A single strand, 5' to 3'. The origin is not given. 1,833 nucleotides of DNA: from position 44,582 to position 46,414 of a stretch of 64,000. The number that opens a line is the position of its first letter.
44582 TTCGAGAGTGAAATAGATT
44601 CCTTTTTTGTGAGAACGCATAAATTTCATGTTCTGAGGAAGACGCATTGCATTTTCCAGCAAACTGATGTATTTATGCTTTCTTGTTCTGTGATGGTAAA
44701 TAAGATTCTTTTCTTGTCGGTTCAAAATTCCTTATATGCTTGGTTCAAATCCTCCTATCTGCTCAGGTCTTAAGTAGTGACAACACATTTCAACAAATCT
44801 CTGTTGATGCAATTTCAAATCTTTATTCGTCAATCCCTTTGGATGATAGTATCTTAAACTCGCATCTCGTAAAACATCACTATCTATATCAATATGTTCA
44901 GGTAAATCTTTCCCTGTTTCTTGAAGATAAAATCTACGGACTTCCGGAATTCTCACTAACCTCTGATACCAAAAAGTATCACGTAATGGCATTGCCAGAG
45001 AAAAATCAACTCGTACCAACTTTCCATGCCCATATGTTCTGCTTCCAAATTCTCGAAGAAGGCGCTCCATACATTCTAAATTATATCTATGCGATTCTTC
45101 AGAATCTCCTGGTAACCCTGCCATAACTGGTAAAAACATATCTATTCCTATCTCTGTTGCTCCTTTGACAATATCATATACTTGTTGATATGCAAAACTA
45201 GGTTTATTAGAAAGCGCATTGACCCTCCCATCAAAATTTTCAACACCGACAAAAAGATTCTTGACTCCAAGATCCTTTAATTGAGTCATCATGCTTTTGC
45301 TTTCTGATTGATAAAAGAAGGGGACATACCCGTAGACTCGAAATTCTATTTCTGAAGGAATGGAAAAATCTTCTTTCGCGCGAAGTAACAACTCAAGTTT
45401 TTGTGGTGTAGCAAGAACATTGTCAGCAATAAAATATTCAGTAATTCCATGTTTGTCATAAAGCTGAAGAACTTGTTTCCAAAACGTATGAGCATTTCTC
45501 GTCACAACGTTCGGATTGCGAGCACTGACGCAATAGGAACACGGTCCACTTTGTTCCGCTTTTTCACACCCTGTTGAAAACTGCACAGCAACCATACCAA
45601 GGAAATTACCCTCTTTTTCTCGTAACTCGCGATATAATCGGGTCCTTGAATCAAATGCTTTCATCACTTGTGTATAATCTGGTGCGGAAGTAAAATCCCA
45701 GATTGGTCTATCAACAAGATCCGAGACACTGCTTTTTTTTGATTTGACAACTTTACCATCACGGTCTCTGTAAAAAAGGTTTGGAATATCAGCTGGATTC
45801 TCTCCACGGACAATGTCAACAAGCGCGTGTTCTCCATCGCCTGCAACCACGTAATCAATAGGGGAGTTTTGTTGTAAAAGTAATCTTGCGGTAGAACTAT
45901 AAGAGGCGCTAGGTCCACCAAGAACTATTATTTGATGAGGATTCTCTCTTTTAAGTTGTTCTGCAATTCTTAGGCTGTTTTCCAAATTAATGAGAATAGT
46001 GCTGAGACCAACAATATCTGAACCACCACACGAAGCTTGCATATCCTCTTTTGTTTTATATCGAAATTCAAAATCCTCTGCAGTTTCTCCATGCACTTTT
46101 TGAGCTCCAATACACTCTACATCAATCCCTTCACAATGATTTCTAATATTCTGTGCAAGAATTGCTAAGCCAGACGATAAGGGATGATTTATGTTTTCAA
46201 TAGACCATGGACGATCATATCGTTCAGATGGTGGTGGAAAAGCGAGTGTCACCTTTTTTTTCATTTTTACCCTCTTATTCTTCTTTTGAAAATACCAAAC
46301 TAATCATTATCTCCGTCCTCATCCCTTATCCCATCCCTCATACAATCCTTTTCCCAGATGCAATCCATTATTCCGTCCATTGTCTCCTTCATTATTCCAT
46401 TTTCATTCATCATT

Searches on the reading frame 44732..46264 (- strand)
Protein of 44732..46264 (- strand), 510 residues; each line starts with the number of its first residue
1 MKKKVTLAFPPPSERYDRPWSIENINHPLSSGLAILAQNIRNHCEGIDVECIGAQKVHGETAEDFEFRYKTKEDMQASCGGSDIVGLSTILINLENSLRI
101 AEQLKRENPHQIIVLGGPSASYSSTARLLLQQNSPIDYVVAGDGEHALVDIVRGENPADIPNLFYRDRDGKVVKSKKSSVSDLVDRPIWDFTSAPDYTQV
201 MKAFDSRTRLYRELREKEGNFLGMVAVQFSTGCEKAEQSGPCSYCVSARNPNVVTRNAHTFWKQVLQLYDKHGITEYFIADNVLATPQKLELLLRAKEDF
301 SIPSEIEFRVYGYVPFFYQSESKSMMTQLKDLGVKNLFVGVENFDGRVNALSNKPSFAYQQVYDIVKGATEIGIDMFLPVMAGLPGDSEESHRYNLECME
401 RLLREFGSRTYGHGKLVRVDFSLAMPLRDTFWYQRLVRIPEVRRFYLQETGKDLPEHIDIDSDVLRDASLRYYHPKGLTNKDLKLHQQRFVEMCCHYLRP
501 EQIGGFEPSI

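Call 3: search_protein_families(library=pfam, proteins=[window:44732-46264:-], max_evalue=0.01)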
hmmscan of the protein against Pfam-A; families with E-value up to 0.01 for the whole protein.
window:44732-46264:- (510 aa): 2 families
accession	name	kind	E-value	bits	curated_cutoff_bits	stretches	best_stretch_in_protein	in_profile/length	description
PF02310.24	B12-binding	-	1.7e-11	44.4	32.1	1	32-151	16-120/121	B12 binding domain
PF04055.27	Radical_SAM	-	1.4e-05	25.8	29.5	1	229-391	3-158/166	Radical SAM superfamily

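Call 4: search_protein_families(library=ncbifam, proteins=[window:44732-46264:-], max_evalue=0.01)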
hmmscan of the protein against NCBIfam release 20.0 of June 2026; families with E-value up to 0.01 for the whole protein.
window:44732-46264:- (510 aa): 12 families
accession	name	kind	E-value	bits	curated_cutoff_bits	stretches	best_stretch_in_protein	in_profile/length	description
TIGR03975.1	rSAM_ocin_1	subfamily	2.2e-25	89.2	281.85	1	81-401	128-429/606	RiPP maturation radical SAM C-methyltransferase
TIGR03471.1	HpnJ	equivalog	1e-11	44.4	577.6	1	73-397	60-360/472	hopanoid biosynthesis associated radical SAM protein HpnJ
TIGR04190.1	B12_SAM_Ta0216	equivalog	2.7e-11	42.7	500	1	96-406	95-398/554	TIGR04190 family B12-binding domain/radical SAM domain protein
NF050148.1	rSAM_ApyD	equivalog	2e-09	36.4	750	1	58-191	53-187/645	RiPP biosynthesis radical SAM protein ApyD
TIGR04072.2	rSAM_ladder_B12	equivalog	5.9e-09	35.1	360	1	97-402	86-349/443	lipid biosynthesis B12-binding/radical SAM protein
TIGR04013.1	B12_SAM_MJ_1487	hypoth_equivalog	1.2e-08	34.2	251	1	80-178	44-133/382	TIGR04013 family B12-binding domain/radical SAM domain-containing protein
NF033712.0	B12_rSAM_KedN5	subfamily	1.8e-08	33.1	700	1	82-182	63-169/624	KedN5 family methylcobalamin-dependent radical SAM C-methyltransferase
TIGR04479.1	bcpD_PhpK_rSAM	subfamily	1.4e-07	30.3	600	1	84-188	113-228/504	PhpK family radical SAM P-methyltransferase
TIGR04367.1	HpnR_B12_rSAM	equivalog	3.9e-07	29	650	1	82-153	61-132/490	hopanoid C-3 methylase HpnR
NF038361.1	rSAM_Sden_1168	equivalog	8.4e-06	24.6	575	1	44-400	109-449/560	Sden_1168 family B12-binding radical SAM P-methyltransferase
TIGR04014.1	B12_SAM_MJ_0865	equivalog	3.2e-05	22.9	360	1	72-183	31-140/434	methyl-coenzyme M reductase glutamine C-methyltransferase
TIGR02026.1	BchE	equivalog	4.3e-05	22.6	481.35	1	83-282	65-248/497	magnesium-protoporphyrin IX monomethyl ester anaerobic oxidative cyclase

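Call 8: find_homologous_proteins(query=window:44732-46264:-)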
Query window:44732-46264:- (510 aa): 19 proteins with E <= 0.001 among 8000 candidates.
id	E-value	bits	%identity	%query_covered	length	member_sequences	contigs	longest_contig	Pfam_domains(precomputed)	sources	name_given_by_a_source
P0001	0.0e+0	1180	100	100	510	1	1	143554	PF04055.28,PF02310.25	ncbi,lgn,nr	ncbi:cobalamin B12-binding domain-containing protein [Candidatus Woesearchaeota archaeon]|nr:cobalam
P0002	1.0e-205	702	62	99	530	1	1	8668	PF04055.28,PF02310.25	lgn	-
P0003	2.1e-203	695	60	100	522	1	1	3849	PF04055.28,PF02310.25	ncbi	ncbi:B12-binding domain-containing radical SAM protein [Nanoarchaeota archaeon]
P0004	1.1e-198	679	59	99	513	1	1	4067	PF04055.28,PF02310.25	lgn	-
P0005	6.5e-171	588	51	100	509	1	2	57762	PF02310.25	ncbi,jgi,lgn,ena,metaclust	metaclust:\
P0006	2.2e-169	582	51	99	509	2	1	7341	PF04055.28,PF02310.25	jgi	-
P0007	1.5e-164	566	51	99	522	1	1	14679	PF04055.28,PF02310.25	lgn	-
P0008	9.6e-155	534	47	99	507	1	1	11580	PF04055.28,PF02310.25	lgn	-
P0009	2.7e-142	493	44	99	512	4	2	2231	PF04055.28,PF02310.25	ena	-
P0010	1.0e-137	478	44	99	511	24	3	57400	PF04055.28,PF02310.25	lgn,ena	-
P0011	5.1e-30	123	30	74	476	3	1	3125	PF04055.28,PF02310.25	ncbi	-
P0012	8.5e-9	53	24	64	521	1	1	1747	PF04055.28,PF02310.25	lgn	-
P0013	2.1e-8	51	28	61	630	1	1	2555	PF04055.28,PF02310.25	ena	-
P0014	1.1e-7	49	24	68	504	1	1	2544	PF04055.28,PF02310.25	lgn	-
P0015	2.0e-7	48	23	61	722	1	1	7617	PF04055.28,PF02310.25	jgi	jgi:radical SAM superfamily enzyme YgiQ (UPF0313 family)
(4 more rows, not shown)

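Call 10: find_encoding_contigs(protein=P0005, flank=6000, max_places=2)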
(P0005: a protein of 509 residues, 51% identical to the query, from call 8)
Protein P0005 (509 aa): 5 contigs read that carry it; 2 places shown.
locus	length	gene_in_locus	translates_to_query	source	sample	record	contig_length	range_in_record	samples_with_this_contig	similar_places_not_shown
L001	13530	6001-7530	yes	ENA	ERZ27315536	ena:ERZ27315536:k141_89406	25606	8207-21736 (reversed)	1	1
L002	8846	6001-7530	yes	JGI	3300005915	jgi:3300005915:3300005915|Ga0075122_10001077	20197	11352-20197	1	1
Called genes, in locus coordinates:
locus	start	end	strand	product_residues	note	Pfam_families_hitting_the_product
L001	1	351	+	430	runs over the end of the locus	PF00152:tRNA-synt_2 (weak), PF01409:tRNA-synt_2d (weak), PF13393:tRNA-synt_His, PF00587:tRNA-synt_2b, PF03129:HGTP_anticodon (weak)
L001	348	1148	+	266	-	PF00005:ABC_tran, PF13304:AAA_21 (faint)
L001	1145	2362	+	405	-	PF12704:MacB_PCD, PF02687:FtsX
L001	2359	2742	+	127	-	-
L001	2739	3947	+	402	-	PF12704:MacB_PCD, PF02687:FtsX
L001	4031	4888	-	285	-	-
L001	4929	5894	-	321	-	PF13404:HTH_AsnC-type (weak), PF13412:HTH_24, PF13404:HTH_AsnC-type, PF13412:HTH_24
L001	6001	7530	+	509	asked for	PF02310:B12-binding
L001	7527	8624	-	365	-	PF04055:Radical_SAM, PF13353:Fer4_12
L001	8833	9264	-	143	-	-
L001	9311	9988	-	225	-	PF01902:Diphthami_syn_2_N, PF28410:Diphthami_syn_2_C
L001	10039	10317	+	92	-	-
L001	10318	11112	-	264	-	PF02616:SMC_ScpA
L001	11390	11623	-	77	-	PF01599:Ribosomal_S27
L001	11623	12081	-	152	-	PF01282:Ribosomal_S24e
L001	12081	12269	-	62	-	PF06093:Spt4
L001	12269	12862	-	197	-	PF03876:SHS2_Rpb7-N, PF00575:S1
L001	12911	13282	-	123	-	PF13638:PIN_4 (weak), PF18477:PIN_9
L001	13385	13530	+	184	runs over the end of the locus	-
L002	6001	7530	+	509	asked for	PF02310:B12-binding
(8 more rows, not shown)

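Call 11: find_encoding_contigs(protein=P0010, flank=6000, max_places=2)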
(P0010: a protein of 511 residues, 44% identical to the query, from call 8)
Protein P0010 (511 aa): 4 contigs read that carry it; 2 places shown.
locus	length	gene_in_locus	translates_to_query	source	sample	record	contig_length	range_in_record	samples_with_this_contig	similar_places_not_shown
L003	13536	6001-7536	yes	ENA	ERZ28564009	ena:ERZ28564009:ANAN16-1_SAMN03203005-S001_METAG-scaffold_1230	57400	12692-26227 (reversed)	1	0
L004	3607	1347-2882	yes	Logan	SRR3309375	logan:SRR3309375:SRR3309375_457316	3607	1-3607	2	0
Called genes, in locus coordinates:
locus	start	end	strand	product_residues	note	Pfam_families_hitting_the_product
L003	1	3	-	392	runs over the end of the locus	PF01569:PAP2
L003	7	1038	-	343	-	PF00483:NTP_transferase, PF12804:NTP_transf_3, PF25084:LbH_EIF2B (weak), PF25087:GMPPB_C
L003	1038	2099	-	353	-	PF09249:tRNA_NucTransf2, PF21133:CAA_C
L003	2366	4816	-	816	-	PF00521:DNA_topoisoIV, PF03989:DNA_gyraseA_C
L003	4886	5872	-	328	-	PF01047:MarR (faint), PF13404:HTH_AsnC-type, PF13412:HTH_24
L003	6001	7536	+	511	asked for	PF02310:B12-binding (weak), PF04055:Radical_SAM (weak)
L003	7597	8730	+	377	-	-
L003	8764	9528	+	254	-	PF00731:AIRC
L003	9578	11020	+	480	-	PF01943:Polysacc_synt, PF13440:Polysacc_synt_3, PF01554:MatE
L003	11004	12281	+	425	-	-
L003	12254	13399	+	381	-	-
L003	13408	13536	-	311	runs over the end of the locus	PF01073:3Beta_HSD, PF01370:Epimerase, PF02719:Polysacc_synt_2 (faint), PF07993:NAD_binding_4 (faint), PF16363:GDP_Man_Dehyd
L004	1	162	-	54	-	?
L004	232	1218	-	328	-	PF01047:MarR (faint), PF13404:HTH_AsnC-type, PF13412:HTH_24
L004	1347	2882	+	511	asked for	PF02310:B12-binding (weak), PF04055:Radical_SAM (weak)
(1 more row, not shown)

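Call 12: find_encoding_contigs(protein=P0007, flank=6000, max_places=2)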
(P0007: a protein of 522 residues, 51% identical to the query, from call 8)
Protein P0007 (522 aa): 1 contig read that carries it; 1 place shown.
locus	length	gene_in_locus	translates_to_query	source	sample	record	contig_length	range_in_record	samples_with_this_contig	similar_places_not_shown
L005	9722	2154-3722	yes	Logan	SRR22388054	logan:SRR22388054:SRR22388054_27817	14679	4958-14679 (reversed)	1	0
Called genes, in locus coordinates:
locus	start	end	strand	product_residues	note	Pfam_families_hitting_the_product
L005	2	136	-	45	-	?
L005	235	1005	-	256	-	PF01978:TrmB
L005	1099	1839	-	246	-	-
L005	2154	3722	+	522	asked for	PF02310:B12-binding (weak), PF04055:Radical_SAM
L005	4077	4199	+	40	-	-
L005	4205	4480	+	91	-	-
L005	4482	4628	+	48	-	-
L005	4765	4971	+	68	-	-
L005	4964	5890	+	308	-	-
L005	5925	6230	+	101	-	-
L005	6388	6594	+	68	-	-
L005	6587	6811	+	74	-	-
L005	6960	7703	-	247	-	-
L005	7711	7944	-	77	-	-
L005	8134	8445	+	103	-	PF03891:DUF333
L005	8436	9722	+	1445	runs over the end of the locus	PF03891:DUF333 (faint), PF00112:Peptidase_C1, PF20009:GEVED, PF11617:Cu-binding_MopE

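Call 13: find_encoding_contigs(protein=P0008, flank=6000, max_places=2)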
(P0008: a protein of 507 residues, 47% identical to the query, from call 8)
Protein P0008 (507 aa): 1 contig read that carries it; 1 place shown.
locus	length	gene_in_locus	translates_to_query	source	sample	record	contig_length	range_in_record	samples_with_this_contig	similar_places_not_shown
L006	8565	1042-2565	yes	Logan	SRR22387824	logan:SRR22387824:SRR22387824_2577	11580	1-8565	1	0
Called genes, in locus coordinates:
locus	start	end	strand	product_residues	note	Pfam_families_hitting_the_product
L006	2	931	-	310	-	?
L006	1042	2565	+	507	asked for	PF02310:B12-binding, PF04055:Radical_SAM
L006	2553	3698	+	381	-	PF04055:Radical_SAM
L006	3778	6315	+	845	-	PF01411:tRNA-synt_2c, PF07973:tRNA_SAD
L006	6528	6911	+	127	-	PF13419:HAD_2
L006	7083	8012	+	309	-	PF00149:Metallophos, PF12850:Metallophos_2 (weak)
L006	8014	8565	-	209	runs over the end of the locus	-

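Call 14: find_encoding_contigs(protein=P0002, flank=8000, max_places=2)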
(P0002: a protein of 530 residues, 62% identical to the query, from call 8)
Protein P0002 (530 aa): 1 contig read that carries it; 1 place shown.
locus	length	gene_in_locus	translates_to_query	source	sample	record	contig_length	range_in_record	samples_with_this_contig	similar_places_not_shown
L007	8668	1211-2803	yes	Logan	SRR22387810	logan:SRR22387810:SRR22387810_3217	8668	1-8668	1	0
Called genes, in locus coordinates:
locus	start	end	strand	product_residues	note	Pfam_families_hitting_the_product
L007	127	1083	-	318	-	PF01047:MarR (faint), PF12840:HTH_20 (faint), PF13404:HTH_AsnC-type, PF13412:HTH_24, PF22451:NirdL-like_HTH (faint), PF01037:AsnC_trans_reg (weak), PF13404:HTH_AsnC-type, PF13412:HTH_24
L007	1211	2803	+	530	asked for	PF02310:B12-binding, PF04055:Radical_SAM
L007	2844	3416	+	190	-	-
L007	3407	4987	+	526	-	-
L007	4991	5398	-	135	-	-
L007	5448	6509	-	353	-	PF21088:MS_channel_1st, PF00924:MS_channel_2nd, PF21082:MS_channel_3rd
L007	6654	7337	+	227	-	PF13489:Methyltransf_23, PF13847:Methyltransf_31, PF08241:Methyltransf_11, PF08242:Methyltransf_12, PF13649:Methyltransf_25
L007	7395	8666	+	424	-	?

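Call 15: find_encoding_contigs(protein=P0003, flank=6000, max_places=2)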
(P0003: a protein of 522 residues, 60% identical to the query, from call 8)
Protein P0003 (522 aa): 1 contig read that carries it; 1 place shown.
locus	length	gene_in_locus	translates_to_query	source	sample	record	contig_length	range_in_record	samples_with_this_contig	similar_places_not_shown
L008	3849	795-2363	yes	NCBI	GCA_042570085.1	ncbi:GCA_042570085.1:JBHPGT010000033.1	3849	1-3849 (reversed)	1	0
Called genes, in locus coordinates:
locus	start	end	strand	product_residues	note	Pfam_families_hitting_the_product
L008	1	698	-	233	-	PF01022:HTH_5 (faint), PF01047:MarR (faint), PF13404:HTH_AsnC-type, PF13412:HTH_24, PF22451:NirdL-like_HTH (faint), PF01037:AsnC_trans_reg (weak), PF13404:HTH_AsnC-type, PF13412:HTH_24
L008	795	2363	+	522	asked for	PF02310:B12-binding, PF04055:Radical_SAM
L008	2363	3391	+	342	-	PF04055:Radical_SAM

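Call 16: find_encoding_contigs(protein=P0004, flank=6000, max_places=2)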
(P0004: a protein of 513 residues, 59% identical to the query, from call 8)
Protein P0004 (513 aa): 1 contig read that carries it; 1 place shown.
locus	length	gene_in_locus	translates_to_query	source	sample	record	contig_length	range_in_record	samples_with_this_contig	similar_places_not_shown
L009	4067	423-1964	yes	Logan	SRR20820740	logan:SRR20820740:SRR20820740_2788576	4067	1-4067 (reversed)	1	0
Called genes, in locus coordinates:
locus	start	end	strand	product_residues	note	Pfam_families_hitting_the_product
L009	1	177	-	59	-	?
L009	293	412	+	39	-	-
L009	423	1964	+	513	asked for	PF02310:B12-binding, PF04055:Radical_SAM (weak)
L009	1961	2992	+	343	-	PF04055:Radical_SAM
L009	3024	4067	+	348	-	?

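Call 17: find_encoding_contigs(protein=P0006, flank=6000, max_places=2)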
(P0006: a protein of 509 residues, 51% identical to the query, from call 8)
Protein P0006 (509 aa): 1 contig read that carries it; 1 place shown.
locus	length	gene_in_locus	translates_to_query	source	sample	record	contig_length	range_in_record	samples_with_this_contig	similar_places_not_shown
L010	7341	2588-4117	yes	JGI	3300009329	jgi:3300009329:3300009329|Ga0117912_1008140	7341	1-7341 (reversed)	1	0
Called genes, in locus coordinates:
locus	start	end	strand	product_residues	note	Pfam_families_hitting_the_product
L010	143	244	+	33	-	-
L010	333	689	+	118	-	-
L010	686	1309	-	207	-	PF02223:Thymidylate_kin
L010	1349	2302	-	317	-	PF01047:MarR (faint), PF13404:HTH_AsnC-type, PF13412:HTH_24, PF01037:AsnC_trans_reg (faint), PF13404:HTH_AsnC-type, PF13412:HTH_24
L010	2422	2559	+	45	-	-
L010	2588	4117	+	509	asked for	PF02310:B12-binding, PF04055:Radical_SAM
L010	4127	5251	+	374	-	PF04055:Radical_SAM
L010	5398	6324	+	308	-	PF02661:Fic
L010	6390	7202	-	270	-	-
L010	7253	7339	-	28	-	?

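Call 21: search_solved_structures(query=window:44732-46264:-, max_evalue=0.01, show_alignments=2)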
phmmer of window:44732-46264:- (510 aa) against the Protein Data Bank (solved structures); distinct sequences matched with E-value up to 0.01: 0.
